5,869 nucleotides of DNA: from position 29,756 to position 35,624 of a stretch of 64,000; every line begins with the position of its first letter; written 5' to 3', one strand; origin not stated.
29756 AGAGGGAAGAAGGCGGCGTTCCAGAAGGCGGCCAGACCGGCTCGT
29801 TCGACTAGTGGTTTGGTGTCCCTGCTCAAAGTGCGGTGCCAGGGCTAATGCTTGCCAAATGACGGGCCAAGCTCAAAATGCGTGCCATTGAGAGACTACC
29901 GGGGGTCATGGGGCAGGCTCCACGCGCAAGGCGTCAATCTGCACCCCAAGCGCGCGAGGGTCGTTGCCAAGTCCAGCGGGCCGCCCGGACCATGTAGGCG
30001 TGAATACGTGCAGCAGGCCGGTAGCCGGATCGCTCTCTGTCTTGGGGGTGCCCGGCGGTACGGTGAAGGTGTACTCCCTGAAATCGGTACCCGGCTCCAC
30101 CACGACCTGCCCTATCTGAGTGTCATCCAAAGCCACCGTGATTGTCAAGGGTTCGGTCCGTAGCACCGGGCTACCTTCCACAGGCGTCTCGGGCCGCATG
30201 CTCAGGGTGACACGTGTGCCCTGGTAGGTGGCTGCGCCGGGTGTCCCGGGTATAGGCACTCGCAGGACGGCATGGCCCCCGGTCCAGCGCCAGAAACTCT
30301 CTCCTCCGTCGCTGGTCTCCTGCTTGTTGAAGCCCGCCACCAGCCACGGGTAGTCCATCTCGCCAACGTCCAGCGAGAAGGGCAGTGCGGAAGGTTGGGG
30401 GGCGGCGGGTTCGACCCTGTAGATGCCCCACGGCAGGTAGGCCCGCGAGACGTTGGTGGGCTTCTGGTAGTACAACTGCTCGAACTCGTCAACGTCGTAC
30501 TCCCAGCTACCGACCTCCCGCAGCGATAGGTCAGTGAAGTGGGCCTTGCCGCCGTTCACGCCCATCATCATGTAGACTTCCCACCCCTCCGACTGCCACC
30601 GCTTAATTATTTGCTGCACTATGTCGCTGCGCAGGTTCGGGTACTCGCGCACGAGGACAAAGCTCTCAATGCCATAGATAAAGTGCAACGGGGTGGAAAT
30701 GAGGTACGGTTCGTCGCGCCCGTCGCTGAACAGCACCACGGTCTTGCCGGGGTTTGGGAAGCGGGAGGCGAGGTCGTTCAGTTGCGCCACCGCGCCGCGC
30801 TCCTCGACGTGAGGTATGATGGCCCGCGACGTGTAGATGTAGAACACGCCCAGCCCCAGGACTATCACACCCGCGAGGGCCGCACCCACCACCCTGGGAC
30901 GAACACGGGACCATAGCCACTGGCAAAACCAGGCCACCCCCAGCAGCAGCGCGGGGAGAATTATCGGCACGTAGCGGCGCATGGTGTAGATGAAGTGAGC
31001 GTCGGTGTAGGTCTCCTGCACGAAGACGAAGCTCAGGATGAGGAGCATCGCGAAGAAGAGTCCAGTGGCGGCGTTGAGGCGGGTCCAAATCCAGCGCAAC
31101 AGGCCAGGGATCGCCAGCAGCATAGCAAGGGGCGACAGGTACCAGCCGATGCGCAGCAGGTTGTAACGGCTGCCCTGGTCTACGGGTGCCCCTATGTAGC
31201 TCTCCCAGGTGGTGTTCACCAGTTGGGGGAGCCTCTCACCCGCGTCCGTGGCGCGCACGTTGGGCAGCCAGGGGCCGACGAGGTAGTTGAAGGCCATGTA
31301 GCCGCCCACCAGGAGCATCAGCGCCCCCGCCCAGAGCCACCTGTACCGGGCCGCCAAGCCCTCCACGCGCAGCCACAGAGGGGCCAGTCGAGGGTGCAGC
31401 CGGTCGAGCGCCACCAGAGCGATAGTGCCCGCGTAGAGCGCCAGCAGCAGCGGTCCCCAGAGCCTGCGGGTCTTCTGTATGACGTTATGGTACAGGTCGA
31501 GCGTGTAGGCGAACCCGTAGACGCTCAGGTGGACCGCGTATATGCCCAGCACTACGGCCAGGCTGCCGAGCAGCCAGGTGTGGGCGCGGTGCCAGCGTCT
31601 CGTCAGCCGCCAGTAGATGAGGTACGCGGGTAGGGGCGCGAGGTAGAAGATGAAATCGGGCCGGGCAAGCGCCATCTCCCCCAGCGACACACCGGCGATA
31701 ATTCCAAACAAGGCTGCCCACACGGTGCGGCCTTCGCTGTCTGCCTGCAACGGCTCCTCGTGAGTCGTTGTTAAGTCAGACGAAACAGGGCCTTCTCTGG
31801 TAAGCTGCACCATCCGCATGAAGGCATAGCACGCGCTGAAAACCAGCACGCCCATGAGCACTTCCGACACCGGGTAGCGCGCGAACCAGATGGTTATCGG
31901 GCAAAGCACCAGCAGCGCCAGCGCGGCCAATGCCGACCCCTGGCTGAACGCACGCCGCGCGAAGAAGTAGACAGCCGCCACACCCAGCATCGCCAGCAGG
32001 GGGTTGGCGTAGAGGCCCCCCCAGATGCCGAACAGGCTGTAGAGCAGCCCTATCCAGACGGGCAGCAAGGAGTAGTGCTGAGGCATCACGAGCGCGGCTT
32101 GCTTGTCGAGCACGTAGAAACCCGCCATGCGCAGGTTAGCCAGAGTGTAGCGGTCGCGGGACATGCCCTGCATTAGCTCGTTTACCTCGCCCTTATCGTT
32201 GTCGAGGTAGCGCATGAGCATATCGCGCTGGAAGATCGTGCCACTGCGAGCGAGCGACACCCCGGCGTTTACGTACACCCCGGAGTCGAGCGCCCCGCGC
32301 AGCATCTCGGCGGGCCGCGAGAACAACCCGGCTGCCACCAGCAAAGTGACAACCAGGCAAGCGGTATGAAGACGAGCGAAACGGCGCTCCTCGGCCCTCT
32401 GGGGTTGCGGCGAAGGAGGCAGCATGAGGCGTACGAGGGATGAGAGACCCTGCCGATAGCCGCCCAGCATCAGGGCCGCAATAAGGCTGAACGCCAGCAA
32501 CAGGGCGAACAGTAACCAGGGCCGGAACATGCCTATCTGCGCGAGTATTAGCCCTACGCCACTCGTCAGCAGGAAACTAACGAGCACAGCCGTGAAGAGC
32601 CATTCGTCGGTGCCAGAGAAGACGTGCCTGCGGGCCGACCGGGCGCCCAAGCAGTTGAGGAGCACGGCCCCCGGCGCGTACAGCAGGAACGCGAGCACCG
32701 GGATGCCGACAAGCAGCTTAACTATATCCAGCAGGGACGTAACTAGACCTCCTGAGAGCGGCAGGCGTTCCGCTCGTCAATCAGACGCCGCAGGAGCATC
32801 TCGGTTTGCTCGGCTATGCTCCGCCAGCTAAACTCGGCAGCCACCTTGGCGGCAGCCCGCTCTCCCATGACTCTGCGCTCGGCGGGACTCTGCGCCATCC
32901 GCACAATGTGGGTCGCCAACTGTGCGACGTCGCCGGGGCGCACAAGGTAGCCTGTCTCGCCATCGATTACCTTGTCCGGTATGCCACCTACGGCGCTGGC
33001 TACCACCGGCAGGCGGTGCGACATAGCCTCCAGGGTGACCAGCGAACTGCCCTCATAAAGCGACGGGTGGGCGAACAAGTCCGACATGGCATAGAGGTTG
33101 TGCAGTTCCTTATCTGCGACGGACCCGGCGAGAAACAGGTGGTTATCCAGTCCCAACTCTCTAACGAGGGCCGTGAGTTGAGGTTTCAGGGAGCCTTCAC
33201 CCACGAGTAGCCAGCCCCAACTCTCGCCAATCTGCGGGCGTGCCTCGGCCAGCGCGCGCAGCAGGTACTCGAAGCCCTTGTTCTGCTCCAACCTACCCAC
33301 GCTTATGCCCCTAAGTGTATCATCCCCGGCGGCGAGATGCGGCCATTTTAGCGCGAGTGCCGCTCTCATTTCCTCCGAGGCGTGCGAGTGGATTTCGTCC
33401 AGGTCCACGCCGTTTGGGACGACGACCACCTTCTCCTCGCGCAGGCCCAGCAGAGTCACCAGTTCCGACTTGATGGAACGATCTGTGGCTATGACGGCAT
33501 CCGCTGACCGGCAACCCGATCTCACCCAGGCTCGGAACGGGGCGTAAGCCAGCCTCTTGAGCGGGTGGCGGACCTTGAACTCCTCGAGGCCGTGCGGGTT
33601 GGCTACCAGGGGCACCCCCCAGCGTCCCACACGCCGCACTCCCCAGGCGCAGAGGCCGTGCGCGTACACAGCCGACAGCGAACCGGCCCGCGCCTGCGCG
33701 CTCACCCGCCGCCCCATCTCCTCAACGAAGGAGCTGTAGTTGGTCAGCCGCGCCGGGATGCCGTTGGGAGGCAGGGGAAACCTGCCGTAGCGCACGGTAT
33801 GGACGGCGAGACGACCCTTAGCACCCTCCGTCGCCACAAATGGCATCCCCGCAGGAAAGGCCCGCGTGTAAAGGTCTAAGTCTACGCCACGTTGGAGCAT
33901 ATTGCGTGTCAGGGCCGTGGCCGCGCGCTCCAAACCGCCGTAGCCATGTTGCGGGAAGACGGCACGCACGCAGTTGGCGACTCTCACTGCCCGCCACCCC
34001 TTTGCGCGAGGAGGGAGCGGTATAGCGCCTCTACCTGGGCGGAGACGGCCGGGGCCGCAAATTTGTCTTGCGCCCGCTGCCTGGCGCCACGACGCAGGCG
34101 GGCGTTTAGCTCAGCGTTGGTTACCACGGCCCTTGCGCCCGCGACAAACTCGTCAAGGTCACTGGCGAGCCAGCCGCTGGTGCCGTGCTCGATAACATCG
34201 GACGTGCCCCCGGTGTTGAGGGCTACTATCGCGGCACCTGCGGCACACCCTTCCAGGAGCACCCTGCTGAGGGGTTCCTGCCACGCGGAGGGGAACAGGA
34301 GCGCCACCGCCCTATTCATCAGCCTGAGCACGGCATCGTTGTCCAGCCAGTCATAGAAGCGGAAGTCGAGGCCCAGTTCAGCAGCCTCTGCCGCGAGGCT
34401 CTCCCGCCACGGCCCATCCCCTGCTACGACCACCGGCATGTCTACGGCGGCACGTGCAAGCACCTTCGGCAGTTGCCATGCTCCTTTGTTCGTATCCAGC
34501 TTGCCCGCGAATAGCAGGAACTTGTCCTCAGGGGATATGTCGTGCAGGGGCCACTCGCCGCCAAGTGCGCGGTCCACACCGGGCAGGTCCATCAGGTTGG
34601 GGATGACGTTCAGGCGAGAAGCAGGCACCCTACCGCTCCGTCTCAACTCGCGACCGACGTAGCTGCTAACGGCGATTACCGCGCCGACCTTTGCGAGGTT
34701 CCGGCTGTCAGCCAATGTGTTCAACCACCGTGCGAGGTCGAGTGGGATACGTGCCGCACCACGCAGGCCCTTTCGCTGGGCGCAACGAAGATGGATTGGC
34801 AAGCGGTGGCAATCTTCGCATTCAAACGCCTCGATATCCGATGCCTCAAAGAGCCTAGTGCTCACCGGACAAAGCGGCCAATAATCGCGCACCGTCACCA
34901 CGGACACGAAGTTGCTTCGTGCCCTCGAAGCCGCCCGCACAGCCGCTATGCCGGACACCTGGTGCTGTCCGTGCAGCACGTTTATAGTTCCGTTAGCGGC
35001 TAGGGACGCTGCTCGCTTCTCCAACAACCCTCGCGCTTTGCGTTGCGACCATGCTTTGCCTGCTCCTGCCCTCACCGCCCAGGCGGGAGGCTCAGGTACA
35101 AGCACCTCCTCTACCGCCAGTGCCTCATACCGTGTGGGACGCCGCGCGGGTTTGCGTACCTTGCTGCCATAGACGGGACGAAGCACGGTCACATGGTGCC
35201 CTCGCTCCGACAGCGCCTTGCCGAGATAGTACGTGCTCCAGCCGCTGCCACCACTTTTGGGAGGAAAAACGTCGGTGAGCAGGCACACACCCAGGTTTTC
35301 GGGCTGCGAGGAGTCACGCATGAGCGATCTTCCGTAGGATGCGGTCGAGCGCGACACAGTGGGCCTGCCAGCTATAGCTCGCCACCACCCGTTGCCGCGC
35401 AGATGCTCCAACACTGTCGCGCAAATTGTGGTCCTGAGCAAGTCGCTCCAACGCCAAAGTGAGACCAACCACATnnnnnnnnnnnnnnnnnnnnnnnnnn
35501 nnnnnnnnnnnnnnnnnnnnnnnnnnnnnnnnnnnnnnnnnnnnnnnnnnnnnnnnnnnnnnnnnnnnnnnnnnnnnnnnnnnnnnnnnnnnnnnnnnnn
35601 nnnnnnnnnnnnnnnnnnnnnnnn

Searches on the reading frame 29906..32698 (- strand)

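Call 12: search_protein_families(library=pfam, proteins=[window:29906-32698:-], max_evalue=0.01)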
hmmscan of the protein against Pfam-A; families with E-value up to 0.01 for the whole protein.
window:29906-32698:- (930 aa): 2 families
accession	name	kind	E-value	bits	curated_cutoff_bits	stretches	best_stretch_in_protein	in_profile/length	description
PF13231.12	PMT_2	-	0.00013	22.7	26.1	1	218-298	12-94/160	Dolichyl-phosphate-mannose-protein mannosyltransferase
PF06832.18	BiPBP_C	-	0.0018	18.6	26.8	0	759-814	22-78/90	Penicillin-Binding Protein C-terminus Family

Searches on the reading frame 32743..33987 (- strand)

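Call 12: search_protein_families(library=pfam, proteins=[window:32743-33987:-], max_evalue=0.01)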
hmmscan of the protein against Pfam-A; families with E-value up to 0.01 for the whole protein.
window:32743-33987:- (414 aa): 6 families
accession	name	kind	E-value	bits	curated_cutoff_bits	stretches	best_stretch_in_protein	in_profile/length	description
PF00534.26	Glycos_transf_1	-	1.2e-35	123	26.4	1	228-379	19-170/172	Glycosyl transferases group 1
PF13692.12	Glyco_trans_1_4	-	3.2e-35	121.9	27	1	228-366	5-141/142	Glycosyl transferases group 1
PF13439.12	Glyco_transf_4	-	1.3e-24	87.6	28.5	1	16-197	1-169/170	Glycosyltransferase Family 4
PF13579.12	Glyco_trans_4_4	-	2.5e-18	67.3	29.7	1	17-193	1-158/158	Glycosyl transferase 4-like domain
PF20706.3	GT4-conflict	-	3.8e-08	33.2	26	1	160-403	145-372/385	Family 4 Glycosyltransferase in conflict systems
PF13524.12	Glyco_trans_1_2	-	1.9e-06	28.3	25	1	288-395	33-142/144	Glycosyl transferase-like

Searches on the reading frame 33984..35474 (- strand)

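Call 12: search_protein_families(library=pfam, proteins=[window:33984-35474:-], max_evalue=0.01)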
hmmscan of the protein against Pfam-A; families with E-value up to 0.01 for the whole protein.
window:33984-35474:- (496 aa): 5 families
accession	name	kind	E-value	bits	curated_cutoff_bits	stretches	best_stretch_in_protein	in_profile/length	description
PF00534.26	Glycos_transf_1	-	3.4e-23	82.5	26.4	1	313-467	11-172/172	Glycosyl transferases group 1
PF13692.12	Glyco_trans_1_4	-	2e-17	64.2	27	1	319-452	3-141/142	Glycosyl transferases group 1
PF13439.12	Glyco_transf_4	-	1.1e-15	58.6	28.5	1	75-297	2-168/170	Glycosyltransferase Family 4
PF13579.12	Glyco_trans_4_4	-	1.4e-10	42.2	29.7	1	75-293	1-157/158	Glycosyl transferase 4-like domain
PF13524.12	Glyco_trans_1_2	-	4.7e-07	30.3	25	1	342-472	11-133/144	Glycosyl transferase-like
